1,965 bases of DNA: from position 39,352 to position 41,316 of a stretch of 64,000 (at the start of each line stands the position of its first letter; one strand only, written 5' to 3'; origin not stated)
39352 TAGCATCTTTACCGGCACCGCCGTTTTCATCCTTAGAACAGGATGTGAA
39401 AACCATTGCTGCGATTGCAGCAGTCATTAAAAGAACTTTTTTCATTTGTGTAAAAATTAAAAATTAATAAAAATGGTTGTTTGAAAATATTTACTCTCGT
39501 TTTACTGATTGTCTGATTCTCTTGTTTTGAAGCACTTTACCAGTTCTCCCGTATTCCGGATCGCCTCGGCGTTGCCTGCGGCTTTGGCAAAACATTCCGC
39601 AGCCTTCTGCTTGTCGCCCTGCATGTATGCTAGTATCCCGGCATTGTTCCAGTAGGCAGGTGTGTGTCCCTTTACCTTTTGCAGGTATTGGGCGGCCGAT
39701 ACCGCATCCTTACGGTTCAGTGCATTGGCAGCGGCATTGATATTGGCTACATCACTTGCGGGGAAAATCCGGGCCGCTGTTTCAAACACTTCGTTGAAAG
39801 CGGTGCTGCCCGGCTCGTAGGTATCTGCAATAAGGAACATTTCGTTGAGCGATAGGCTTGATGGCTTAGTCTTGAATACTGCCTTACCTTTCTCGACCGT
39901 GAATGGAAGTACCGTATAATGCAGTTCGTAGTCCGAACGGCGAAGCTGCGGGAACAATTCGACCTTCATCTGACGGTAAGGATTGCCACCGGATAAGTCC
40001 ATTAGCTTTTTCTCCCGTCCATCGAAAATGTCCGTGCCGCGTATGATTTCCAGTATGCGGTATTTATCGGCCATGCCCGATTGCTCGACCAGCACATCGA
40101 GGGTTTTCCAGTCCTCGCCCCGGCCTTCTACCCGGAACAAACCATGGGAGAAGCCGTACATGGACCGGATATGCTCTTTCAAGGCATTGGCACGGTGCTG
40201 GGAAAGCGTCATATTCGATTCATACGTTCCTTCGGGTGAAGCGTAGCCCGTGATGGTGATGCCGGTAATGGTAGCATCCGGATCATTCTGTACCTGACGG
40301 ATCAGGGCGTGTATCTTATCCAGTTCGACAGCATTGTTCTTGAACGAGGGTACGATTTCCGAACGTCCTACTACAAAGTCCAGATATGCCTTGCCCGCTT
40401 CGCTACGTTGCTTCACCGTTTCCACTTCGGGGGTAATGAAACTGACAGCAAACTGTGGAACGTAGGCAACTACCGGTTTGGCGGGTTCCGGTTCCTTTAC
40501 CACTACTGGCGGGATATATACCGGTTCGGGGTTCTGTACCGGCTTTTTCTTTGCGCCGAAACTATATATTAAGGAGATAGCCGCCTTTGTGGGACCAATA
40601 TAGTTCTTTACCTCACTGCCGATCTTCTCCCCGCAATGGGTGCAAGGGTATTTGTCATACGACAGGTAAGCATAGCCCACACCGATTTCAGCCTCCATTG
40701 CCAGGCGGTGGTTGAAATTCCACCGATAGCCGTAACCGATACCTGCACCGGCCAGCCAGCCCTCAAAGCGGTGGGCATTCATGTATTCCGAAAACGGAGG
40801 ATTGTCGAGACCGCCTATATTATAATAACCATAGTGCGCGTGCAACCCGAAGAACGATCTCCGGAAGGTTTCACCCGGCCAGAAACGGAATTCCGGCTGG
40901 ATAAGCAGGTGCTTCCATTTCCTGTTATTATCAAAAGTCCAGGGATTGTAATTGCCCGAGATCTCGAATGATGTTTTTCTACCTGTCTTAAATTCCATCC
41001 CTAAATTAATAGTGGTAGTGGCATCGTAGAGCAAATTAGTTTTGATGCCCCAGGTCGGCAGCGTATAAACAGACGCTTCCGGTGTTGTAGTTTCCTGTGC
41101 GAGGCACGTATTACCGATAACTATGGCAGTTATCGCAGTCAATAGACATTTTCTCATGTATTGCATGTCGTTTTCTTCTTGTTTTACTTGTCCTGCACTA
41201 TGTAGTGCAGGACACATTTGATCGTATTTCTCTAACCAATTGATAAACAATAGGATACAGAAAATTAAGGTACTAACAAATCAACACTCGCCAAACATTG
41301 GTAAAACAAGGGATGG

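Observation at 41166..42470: Regulator-carrying inverton: one DNA flip is predicted to switch on both an AraC regulator and a type V pilus operon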

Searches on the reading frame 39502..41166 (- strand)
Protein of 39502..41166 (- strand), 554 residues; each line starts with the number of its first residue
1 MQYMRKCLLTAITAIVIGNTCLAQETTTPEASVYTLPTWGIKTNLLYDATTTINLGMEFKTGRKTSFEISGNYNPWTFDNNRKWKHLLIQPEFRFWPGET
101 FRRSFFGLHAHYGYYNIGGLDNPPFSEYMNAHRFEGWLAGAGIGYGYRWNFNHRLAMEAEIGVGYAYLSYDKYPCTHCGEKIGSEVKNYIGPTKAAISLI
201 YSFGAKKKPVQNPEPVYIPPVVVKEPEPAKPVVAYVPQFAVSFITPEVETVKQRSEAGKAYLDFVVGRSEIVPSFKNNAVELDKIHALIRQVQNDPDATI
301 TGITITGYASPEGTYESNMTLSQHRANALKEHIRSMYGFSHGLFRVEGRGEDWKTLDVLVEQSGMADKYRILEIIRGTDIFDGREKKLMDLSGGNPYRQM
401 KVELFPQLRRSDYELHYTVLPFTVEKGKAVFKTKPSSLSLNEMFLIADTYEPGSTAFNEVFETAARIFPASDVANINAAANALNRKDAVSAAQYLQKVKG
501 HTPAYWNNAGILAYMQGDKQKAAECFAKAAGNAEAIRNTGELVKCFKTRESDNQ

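Call 4: search_protein_families(library=pfam, proteins=[window:39502-41166:-])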
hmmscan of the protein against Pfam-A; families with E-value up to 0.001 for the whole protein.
window:39502-41166:- (554 aa): 3 families
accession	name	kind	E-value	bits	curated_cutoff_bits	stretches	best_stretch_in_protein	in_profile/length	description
PF12099.14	DUF3575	-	3e-66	222.5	21.1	1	38-203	17-177/177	Protein of unknown function (DUF3575)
PF00691.25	OmpA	-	2.9e-07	31.2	27.2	1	277-351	12-81/98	OmpA family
PF07719.23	TPR_2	-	0.00047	20.5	27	1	504-529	2-27/34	Tetratricopeptide repeat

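Call 73: search_protein_families(library=ncbifam, proteins=[window:39502-41166:-], max_evalue=0.001)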
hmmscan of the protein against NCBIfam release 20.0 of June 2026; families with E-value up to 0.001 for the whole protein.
window:39502-41166:- (554 aa): 4 families
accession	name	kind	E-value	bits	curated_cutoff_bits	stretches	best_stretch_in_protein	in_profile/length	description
NF053611.1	YiaD_Gzip_OmpA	equivalog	6e-06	26.1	175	1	264-352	106-184/206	YiaD family glycine zipper/OmpA-like lipoprotein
TIGR03789.1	pdsO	hypoth_equivalog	7.2e-05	22.6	152.2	1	261-333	140-203/243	sortase-associated OmpA-like protein PdsO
NF033920.0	C39_PA2778_fam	equivalog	0.00037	20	150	1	455-530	173-251/255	PA2778 family cysteine peptidase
TIGR02802.1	Pal_lipo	equivalog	0.00069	19.7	125.35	0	285-335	16-66/104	peptidoglycan-associated lipoprotein Pal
